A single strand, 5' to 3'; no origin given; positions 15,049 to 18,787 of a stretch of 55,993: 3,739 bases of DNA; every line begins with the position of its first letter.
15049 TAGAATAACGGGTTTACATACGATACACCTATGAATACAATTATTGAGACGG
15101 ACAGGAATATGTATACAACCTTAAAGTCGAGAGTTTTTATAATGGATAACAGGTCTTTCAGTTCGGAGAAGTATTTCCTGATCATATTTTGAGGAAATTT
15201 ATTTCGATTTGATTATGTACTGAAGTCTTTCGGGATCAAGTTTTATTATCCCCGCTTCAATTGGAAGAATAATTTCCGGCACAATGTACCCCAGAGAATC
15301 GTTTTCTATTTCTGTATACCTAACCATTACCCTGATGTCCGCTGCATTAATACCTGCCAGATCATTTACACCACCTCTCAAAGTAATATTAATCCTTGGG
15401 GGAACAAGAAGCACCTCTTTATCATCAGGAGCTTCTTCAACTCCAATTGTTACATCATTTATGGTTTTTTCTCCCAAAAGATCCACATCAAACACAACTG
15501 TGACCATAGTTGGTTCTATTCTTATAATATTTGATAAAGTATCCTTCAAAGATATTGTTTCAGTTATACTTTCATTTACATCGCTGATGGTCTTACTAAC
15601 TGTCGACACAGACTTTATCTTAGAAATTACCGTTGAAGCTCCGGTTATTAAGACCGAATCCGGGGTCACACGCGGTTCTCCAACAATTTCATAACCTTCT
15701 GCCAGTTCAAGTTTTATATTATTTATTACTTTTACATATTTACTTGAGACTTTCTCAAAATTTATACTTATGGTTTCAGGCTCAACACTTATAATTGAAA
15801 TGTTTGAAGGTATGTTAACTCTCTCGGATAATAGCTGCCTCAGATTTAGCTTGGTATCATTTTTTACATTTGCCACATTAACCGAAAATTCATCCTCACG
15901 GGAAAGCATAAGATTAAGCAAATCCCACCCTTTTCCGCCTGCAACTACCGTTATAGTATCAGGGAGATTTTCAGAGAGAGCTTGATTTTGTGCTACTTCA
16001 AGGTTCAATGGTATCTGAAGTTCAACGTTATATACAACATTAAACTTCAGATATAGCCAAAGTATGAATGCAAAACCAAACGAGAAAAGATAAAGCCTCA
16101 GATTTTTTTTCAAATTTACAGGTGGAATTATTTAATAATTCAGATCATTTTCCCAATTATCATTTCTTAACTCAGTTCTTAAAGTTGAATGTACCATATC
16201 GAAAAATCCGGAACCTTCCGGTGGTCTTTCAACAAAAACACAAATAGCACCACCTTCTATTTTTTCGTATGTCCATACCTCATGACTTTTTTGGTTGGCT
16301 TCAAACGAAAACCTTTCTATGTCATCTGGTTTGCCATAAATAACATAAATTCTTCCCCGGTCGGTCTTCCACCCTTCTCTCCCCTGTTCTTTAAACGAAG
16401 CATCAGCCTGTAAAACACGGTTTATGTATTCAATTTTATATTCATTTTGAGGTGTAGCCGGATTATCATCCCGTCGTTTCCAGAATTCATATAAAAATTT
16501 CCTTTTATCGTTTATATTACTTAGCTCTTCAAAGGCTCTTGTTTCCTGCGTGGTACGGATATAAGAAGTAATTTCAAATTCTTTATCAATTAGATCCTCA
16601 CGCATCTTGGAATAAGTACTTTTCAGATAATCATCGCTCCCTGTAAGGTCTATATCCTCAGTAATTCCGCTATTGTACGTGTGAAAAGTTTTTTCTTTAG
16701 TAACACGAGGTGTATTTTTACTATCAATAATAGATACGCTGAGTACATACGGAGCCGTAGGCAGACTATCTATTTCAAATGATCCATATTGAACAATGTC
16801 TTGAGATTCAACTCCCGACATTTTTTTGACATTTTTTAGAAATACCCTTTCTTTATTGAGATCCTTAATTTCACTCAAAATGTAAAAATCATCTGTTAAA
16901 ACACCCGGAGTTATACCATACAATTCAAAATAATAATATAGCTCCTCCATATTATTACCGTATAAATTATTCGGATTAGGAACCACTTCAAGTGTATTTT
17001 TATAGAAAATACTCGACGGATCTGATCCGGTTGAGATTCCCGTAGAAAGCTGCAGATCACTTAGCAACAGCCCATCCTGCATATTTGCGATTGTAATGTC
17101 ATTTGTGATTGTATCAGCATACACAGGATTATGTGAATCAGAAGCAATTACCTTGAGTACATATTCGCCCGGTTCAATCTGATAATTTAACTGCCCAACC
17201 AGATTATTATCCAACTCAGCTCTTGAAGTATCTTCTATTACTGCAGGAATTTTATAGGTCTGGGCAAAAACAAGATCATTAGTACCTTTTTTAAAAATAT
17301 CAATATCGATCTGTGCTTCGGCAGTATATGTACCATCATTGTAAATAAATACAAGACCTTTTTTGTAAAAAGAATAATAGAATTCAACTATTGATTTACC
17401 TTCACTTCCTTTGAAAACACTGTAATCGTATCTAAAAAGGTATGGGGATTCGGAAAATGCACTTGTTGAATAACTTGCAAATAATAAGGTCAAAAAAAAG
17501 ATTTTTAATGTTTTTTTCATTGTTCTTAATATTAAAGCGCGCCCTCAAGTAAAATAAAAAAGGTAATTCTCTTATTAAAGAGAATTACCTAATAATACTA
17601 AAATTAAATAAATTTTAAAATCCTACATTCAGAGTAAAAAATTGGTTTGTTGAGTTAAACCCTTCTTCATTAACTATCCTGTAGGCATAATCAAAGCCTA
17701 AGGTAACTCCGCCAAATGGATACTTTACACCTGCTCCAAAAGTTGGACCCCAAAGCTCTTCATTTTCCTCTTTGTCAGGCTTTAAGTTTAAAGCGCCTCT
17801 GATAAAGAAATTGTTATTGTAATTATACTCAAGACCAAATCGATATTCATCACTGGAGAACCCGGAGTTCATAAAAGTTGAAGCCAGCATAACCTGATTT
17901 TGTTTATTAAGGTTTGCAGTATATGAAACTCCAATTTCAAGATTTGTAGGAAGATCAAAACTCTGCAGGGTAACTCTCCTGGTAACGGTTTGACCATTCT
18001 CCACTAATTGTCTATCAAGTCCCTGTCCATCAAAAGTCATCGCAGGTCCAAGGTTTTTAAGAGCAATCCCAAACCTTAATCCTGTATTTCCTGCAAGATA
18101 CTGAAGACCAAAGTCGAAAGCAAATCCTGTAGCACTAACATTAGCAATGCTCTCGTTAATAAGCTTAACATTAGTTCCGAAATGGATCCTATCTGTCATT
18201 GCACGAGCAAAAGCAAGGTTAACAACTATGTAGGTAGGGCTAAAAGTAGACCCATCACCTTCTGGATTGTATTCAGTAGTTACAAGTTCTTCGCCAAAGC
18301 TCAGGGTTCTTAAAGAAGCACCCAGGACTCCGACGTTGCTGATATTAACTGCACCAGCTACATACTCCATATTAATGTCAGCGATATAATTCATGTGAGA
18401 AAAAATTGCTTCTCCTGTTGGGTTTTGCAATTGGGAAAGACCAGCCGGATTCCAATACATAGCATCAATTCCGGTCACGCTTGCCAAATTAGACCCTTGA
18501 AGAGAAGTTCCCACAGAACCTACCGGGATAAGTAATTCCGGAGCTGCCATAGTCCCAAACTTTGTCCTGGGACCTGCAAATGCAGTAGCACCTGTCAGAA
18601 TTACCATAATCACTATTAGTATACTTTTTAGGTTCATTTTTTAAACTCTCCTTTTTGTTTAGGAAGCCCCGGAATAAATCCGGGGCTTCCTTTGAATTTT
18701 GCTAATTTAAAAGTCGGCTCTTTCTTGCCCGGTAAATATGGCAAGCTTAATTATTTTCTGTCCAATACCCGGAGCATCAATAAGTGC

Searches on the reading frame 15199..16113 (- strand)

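Call 51: search_protein_families(library=pfam, proteins=[window:15199-16113:-], max_evalue=0.001)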
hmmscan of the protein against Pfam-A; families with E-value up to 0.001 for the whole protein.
window:15199-16113:- (304 aa): 1 family
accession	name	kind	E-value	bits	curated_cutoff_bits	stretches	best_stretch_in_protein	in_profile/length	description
PF07949.17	YbbR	-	2.2e-08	34.7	22.3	1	127-206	1-79/81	YbbR-like protein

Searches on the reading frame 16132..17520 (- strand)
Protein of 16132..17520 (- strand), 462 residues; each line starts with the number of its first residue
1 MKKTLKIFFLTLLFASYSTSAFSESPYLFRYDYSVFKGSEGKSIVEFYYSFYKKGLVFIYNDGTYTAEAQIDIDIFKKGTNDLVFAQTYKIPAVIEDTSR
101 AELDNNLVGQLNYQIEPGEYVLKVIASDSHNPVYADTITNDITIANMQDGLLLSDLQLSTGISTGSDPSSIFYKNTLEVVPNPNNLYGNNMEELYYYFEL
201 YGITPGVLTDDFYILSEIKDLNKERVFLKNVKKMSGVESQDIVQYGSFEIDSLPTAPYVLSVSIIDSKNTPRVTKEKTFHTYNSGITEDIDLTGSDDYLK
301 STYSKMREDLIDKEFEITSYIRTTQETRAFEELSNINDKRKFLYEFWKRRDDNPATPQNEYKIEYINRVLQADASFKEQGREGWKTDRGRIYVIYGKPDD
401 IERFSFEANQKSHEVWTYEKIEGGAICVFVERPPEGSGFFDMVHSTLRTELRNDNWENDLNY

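Call 50: search_protein_families(library=ncbifam, proteins=[window:16132-17520:-], max_evalue=0.00001)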
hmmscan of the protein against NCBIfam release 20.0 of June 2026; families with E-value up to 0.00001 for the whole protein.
window:16132-17520:- (462 aa): 1 family
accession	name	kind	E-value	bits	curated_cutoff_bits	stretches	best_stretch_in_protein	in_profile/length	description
TIGR04514.1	GWxTD_dom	domain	5.7e-30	103.9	28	1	316-419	4-105/105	GWxTD domain-containing protein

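Call 51: search_protein_families(library=pfam, proteins=[window:16132-17520:-], max_evalue=0.001)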
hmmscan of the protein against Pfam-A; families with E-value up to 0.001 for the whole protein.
window:16132-17520:- (462 aa): 1 family
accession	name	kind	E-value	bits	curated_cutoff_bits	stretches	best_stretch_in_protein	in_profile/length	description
PF20094.4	GWxTD_dom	-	2.8e-17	63.4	26.9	1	316-423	35-131/172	GWxTD domain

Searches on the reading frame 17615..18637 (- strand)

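Call 50: search_protein_families(library=ncbifam, proteins=[window:17615-18637:-], max_evalue=0.00001)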
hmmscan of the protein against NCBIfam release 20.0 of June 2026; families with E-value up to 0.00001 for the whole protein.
window:17615-18637:- (340 aa): 4 families
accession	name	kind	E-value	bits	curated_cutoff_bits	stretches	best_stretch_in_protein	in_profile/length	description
NF033709.1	PorV_fam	subfamily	5.7e-48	164.2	90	1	30-339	2-325/326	PorV/PorQ family protein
NF033711.1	T9SS_PorQ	equivalog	2.4e-23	82.7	220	1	35-204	29-196/335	type IX secretion system protein PorQ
NF052325.1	PorVQ2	equivalog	2.9e-22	79.1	325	1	25-339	20-352/354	putative type IX sorting system protein PorV2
NF033710.1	T9SS_OM_PorV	equivalog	9.5e-18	64.5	250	1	10-252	4-242/367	type IX secretion system outer membrane channel protein PorV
